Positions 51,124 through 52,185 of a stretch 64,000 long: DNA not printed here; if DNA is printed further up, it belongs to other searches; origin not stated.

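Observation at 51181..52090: Self-contained single-gene cassette with atypical codon usage inserted between the dciA-like gene and the PBP1A gene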

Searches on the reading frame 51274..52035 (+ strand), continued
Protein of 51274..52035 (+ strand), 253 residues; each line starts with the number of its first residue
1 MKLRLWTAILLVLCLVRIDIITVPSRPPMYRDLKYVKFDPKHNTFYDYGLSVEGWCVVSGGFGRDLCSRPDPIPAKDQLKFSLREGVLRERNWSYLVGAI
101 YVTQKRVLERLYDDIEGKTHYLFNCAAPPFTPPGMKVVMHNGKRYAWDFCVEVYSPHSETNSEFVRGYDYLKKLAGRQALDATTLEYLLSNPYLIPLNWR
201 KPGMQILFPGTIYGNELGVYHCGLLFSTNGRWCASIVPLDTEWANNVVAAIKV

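Call 39: fold_search(model_id=the predicted structure, library=pdb)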
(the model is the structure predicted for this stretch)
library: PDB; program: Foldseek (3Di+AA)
matches with E <= 10: 241; with E <= 0.001: 0
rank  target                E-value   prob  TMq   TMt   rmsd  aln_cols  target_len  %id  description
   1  3whd_C                1.7e-01  0.44  0.25  0.39  10.5       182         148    8  C-type lectin, human MCL (released 2013-10-23)
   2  4xmq_B                2.6e-01  0.04  0.10  0.10  21.0       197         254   12  Crystal structure of the sensory domain of the Campylobacter jejuni chemoreceptor Tlp3 (CcmL) (released 2015-11-04)
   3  3whd_A                3.1e-01  0.30  0.25  0.39   8.9       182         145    9  C-type lectin, human MCL (released 2013-10-23)
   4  8bmv_B                4.1e-01  0.03  0.10  0.11  18.0       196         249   12  Ligand binding domain of the P. Putida receptor McpH in complex with Uric acid (released 2024-07-24)
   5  4lv8_A                4.7e-01  0.03  0.09  0.08  15.8       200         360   14  Murine IRGa6 bound to Toxoplasma ROP5C, a pseudokinase GDI (released 2013-09-25)
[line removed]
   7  6w3r_B                7.5e-01  0.03  0.11  0.11  20.5       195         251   12  Crystal structure of ligand-binding domain of Campylobacter jejuni chemoreceptor Tlp3 in complex with 3-methylisoleuci (released 2020-05-20)
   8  9qbq_C                7.9e-01  0.04  0.13  0.09  16.8       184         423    9  Crystal structure of apo SPARDA complex from Xanthobacter autotrophicus (released 2025-12-17)
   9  8bmv_A                8.4e-01  0.02  0.10  0.10  18.9       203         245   10  Ligand binding domain of the P. Putida receptor McpH in complex with Uric acid (released 2024-07-24)
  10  1ewq_B                1.1e+00  0.05  0.11  0.05  18.4       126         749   14  CRYSTAL STRUCTURE TAQ MUTS COMPLEXED WITH A HETERODUPLEX DNA AT 2.2 A RESOLUTION (released 2000-10-23)
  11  6e09_C                1.2e+00  0.02  0.10  0.10  17.7       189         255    8  Crystal Structure of Helicobacter pylori TlpA Chemoreceptor Ligand Binding Domain (released 2018-09-12)
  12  5thp_B                1.3e+00  0.13  0.23  0.41   8.0       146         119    9  Rhodocetin in complex with the integrin alpha2-A domain (released 2017-08-02)
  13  7qaj_B                1.5e+00  0.08  0.19  0.34  12.2       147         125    9  ZK002 with Anti-angiogenic and Anti-inflamamtory Properties (released 2023-06-14)
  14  6ojz_C                1.5e+00  0.07  0.12  0.09  11.7        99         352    8  PilT4 from Geobacter metallireducens bound to ADP with partial occupancy: C3ocococ conformation (released 2019-11-20)
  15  4q6u_B                1.5e+00  0.02  0.10  0.09  17.6       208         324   10  Crystal structure of a putative uncharacterized protein from Mycobacterium tuberculosis (released 2014-06-18)
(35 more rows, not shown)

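Call 54: find_encoding_contigs(protein=P0241, flank=5000, max_places=2)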
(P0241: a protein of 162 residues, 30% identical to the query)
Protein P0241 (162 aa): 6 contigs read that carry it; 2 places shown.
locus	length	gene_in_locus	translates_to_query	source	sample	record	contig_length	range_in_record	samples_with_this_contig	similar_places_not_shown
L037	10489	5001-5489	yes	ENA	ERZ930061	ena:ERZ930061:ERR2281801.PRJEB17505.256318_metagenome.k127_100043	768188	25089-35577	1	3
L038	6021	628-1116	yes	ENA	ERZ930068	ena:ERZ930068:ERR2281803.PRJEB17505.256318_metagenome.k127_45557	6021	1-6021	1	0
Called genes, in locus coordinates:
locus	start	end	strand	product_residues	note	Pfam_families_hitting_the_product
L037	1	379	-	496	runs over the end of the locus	PF02934:GatB_N, PF02637:GatB_Yqey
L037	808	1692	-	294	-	PF25231:DUF7847 (weak)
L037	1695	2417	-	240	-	PF02223:Thymidylate_kin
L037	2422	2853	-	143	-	PF00692:dUTPase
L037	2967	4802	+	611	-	PF02511:Thy1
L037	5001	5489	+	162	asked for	-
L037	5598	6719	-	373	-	PF06559:DCD_N, PF22769:DCD, PF22569:DCD_C, PF22769:DCD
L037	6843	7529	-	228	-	PF00687:Ribosomal_L1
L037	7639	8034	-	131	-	PF18920:DUF5671 (faint)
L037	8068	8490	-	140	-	PF03946:Ribosomal_L11_N, PF00298:Ribosomal_L11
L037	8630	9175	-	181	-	PF02357:NusG, PF00467:KOW (weak)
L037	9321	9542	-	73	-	PF00584:SecE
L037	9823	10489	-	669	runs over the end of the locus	PF02518:HATPase_c, PF00204:DNA_gyraseB, PF01751:Toprim, PF00986:DNA_gyraseB_C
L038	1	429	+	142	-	?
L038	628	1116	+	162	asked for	-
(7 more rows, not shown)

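Call 55: find_encoding_contigs(protein=P0199, flank=5000, max_places=2)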
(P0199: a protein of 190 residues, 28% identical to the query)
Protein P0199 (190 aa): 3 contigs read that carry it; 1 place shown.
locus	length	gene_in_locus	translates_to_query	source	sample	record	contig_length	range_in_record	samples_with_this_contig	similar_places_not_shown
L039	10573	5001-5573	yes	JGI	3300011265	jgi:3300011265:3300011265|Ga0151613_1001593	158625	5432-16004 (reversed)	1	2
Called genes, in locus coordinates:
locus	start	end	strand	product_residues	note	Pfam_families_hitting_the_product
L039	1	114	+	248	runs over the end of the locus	-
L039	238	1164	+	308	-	PF01207:Dus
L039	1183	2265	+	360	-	PF05496:RuvB_N (weak), PF13177:DNA_pol3_delta2 (weak), PF00004:AAA, PF13177:DNA_pol3_delta2, PF22608:DNAX_ATPase_lid (weak), PF12169:DNA_pol3_gamma3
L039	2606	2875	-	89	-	-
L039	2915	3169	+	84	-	PF01527:HTH_Tnp_1, PF13384:HTH_23 (faint)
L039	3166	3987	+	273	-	PF13276:HTH_21 (faint), PF00665:rve, PF13683:rve_3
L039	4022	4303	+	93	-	-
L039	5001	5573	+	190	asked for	-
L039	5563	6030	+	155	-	-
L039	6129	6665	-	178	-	-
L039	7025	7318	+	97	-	-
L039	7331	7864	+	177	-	-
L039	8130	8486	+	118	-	PF23477:zf_Tbcl_2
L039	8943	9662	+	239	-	PF01988:VIT1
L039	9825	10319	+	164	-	-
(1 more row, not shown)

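Call 56: find_encoding_contigs(protein=P0231, flank=5000, max_places=2)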
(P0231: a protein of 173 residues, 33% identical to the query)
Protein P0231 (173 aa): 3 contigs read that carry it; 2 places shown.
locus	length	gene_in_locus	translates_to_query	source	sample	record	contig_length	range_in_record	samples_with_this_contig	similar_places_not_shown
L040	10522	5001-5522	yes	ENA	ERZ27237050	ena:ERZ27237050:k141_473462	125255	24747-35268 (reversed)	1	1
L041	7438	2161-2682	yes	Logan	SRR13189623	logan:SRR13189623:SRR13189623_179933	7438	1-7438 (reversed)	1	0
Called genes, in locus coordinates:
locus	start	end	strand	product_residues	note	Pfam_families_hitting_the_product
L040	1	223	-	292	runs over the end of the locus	PF02481:DNA_processg_A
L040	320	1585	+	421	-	PF02403:Seryl_tRNA_N, PF00587:tRNA-synt_2b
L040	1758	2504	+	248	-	-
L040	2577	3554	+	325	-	PF01207:Dus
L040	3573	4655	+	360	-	PF05496:RuvB_N (weak), PF13177:DNA_pol3_delta2 (weak), PF00004:AAA, PF13177:DNA_pol3_delta2, PF22608:DNAX_ATPase_lid (weak), PF12169:DNA_pol3_gamma3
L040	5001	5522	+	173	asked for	-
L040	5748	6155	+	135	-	PF23477:zf_Tbcl_2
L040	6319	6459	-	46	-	-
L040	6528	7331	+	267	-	PF01988:VIT1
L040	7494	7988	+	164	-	-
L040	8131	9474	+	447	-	PF13529:Peptidase_C39_2 (weak)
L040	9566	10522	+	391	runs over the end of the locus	-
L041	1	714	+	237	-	?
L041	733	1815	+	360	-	PF05496:RuvB_N (weak), PF13177:DNA_pol3_delta2 (weak), PF00004:AAA, PF13177:DNA_pol3_delta2, PF22608:DNAX_ATPase_lid (weak), PF12169:DNA_pol3_gamma3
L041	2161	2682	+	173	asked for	-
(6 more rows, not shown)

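Call 57: find_encoding_contigs(protein=P0005, flank=10000, max_places=3)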
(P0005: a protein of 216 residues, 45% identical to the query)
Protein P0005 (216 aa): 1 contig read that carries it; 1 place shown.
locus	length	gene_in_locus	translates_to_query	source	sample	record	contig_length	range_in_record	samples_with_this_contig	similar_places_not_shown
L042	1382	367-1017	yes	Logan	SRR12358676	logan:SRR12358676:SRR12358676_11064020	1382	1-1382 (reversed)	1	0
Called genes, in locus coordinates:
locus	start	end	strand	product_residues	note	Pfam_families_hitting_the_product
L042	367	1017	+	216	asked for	-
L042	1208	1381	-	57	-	?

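Call 62: search_protein_families(library=phrogs, proteins=[window:51274-52035:+, P0181, P0191, P0004], max_evalue=0.1)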
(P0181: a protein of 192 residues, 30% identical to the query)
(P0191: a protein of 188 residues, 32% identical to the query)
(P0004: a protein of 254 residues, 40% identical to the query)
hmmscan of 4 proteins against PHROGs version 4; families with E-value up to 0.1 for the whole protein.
window:51274-52035:+ (253 aa): 0 families

P0181 (192 aa): 0 families

P0191 (188 aa): 0 families

P0004 (254 aa): 0 families

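Call 63: fold_search(model_id=the predicted structure, library=viral)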
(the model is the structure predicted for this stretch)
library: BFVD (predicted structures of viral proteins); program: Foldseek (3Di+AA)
matches with E <= 10: 378; with E <= 0.001: 0
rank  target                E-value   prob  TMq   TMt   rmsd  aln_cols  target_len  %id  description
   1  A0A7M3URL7            9.4e-02  0.08  0.14  0.11  22.9       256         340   10  Protein IB [Infectious laryngotracheitis virus]
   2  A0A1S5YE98            1.3e-01  0.12  0.15  0.18  19.6       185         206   10  ORF107 [Betabaculovirus altermyunipunctae]
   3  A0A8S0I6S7            1.9e-01  0.12  0.10  0.20  11.7        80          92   21  (no name in the UniProt tables at hand)
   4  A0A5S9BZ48            2.7e-01  0.09  0.12  0.13  14.5       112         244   12  Uncharacterized protein [Tenacibaculum phage PTm1]
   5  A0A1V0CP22            3.0e-01  0.04  0.10  0.14  15.8       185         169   13  (no name in the UniProt tables at hand)
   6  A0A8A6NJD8            4.1e-01  0.05  0.14  0.06  16.7       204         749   10  RIIA protector from prophage-induced early lysis [Enterobacter phage PF-CE2]
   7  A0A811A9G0            4.9e-01  0.08  0.18  0.15  18.5       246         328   12  (no name in the UniProt tables at hand)
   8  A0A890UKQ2            5.8e-01  0.12  0.20  0.32  23.7       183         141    9  (no name in the UniProt tables at hand)
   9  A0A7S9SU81            5.8e-01  0.03  0.13  0.06  16.6       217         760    7  Uncharacterized protein [Virus NIOZ-UU157]
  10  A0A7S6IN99            5.8e-01  0.02  0.10  0.06  28.6       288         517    9  Putative capsid protein [Alteromonas phage phiAFP1]
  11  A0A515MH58            6.2e-01  0.02  0.10  0.09  16.9       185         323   16  Uncharacterized protein [Gordonia phage Trax]
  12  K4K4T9                6.9e-01  0.20  0.09  0.16   8.6        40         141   20  (no name in the UniProt tables at hand)
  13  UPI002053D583         7.8e-01  0.18  0.11  0.36   4.6        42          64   14  (no name look-up for this kind of identifier)
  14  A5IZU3                7.8e-01  0.08  0.19  0.21  18.2       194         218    9  Uncharacterized protein [Spodoptera litura granulovirus]
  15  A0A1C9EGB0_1          8.8e-01  0.01  0.10  0.04  21.1       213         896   14  Viral structural protein [Acidianus two-tailed phage variant 1]
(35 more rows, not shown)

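Call 64: search_protein_families(library=pfam, alignment_id=A2, max_evalue=10)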
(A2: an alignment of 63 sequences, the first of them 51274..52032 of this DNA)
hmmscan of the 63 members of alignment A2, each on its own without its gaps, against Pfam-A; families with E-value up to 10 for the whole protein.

A. member 1, window:51274-52032:+ (253 aa): 0 families

B. families by the number of members that match (of 63 scanned): 12 families
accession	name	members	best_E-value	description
PF18312.6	ScsC_N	25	0.0058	Copper resistance protein ScsC N-terminal domain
PF05595.16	DUF771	1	0.0046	Domain of unknown function (DUF771)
PF10470.14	AKAP7_RIRII_bdg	1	0.011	PKA-RI-RII subunit binding domain of A-kinase anchor protein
PF02645.21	DegV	1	0.015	Uncharacterised protein, DegV family COG1307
PF19425.4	Csd3_N2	1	0.03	Csd3 second domain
PF03231.18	Tospov_NS-S_N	1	0.032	Tospovirus non-structural protein NS-S-like, N-terminal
PF16693.10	Yop-YscD_ppl_1st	1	0.049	YscD/CdsD-like Bon-like domain 1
PF17827.6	PrmC_N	1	0.083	PrmC N-terminal domain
PF01168.26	Ala_racemase_N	1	0.088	Alanine racemase, N-terminal domain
PF07145.20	PAM2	1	0.17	Ataxin-2 C-terminal region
PF15311.11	HYLS1_C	1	0.22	Hydrolethalus syndrome protein 1 C-terminus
PF24596.1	DUF7620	1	0.26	Family of unknown function (DUF7620)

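Call 66: find_encoding_contigs(protein=window:51274-52035:+, flank=10000, max_places=6)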
Protein window:51274-52035:+ (253 aa): 1 contig read that carries it; 1 place shown.
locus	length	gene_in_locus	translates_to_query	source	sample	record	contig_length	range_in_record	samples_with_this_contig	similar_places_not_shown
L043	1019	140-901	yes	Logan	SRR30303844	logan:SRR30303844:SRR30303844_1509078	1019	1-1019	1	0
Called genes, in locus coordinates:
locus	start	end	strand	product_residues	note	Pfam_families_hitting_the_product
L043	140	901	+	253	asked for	-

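Call 78: find_related_loci(query=A1, collection=viral_contigs, flank=5000)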
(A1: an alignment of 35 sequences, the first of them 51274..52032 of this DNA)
Query A1 (253 aa) in viral_contigs; peptide patterns used: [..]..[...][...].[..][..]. (x = any residue, [..] = any of these).
38 stretches matched a pattern; 4 encode a relative of the query (tblastn E <= 1e-3); 4 distinct loci.
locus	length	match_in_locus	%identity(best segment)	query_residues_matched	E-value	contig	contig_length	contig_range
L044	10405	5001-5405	31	116-251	4e-15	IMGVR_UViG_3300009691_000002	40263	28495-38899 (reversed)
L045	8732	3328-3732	30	116-251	7e-14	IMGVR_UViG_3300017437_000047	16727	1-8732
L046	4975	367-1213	29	110-251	8e-10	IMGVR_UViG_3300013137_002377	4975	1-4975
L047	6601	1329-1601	33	122-213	6e-7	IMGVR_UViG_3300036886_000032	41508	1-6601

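Call 80: find_encoding_contigs(protein=P0185, flank=5000, max_places=1)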
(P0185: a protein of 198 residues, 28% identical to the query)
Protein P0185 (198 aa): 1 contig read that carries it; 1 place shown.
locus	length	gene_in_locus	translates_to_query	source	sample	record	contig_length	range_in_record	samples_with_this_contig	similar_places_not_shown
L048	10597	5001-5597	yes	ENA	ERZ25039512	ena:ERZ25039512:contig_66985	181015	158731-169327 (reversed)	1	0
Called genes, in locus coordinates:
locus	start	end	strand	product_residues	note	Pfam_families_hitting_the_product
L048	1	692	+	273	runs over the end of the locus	PF00989:PAS (weak), PF08448:PAS_4 (weak), PF13426:PAS_9 (faint)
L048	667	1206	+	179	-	PF02518:HATPase_c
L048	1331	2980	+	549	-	PF06418:CTP_synth_N, PF00117:GATase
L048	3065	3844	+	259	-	-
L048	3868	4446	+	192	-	PF10543:ORF6N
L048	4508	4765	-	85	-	PF01649:Ribosomal_S20p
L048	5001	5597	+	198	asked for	-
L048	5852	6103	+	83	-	-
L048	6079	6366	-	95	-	PF22296:bAvd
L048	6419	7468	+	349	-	PF00078:RVT_1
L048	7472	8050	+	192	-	PF01330:RuvA_N, PF00633:HHH (faint), PF14520:HHH_5, PF07499:RuvA_C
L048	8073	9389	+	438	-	PF08245:Mur_ligase_M, PF02875:Mur_ligase_C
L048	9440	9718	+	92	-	-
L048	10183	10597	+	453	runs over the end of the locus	PF00753:Lactamase_B, PF23023:Anti-Pycsar_Apyc1 (weak), PF12706:Lactamase_B_2, PF16661:Lactamase_B_6, PF10996:Beta-Casp, PF07521:RMMBL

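Call 81: find_encoding_contigs(protein=P0160, flank=5000, max_places=1)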
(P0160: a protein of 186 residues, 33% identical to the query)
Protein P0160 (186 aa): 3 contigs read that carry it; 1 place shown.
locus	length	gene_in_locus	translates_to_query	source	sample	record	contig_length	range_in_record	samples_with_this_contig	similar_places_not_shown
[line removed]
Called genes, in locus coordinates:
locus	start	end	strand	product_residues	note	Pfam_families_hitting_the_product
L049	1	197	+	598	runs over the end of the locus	PF00664:ABC_membrane, PF00005:ABC_tran, PF02463:SMC_N (weak)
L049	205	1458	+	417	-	PF00579:tRNA-synt_1b, PF22421:SYY_C-terminal (faint)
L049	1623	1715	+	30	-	-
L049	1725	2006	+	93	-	-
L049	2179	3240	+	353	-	PF24517:CBM96, PF01551:Peptidase_M23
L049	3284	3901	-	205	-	-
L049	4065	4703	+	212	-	-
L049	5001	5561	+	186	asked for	-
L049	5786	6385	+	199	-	-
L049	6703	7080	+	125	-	-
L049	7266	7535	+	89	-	-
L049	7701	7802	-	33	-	-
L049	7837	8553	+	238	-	-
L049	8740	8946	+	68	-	-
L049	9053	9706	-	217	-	PF07963:N_methyl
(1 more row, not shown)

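Call 86: search_dna_similar(query=window:51274-52032:+, collection=phages, mode=protein, max_evalue=0.001, max_rows=10)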
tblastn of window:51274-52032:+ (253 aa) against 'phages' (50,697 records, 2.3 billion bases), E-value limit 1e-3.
No match.

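Call 87: search_dna_similar(query=window:51274-52032:+, collection=plasmids, mode=protein, max_evalue=0.001, max_rows=10)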
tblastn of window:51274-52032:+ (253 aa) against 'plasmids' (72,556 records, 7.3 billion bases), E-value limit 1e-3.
No match.
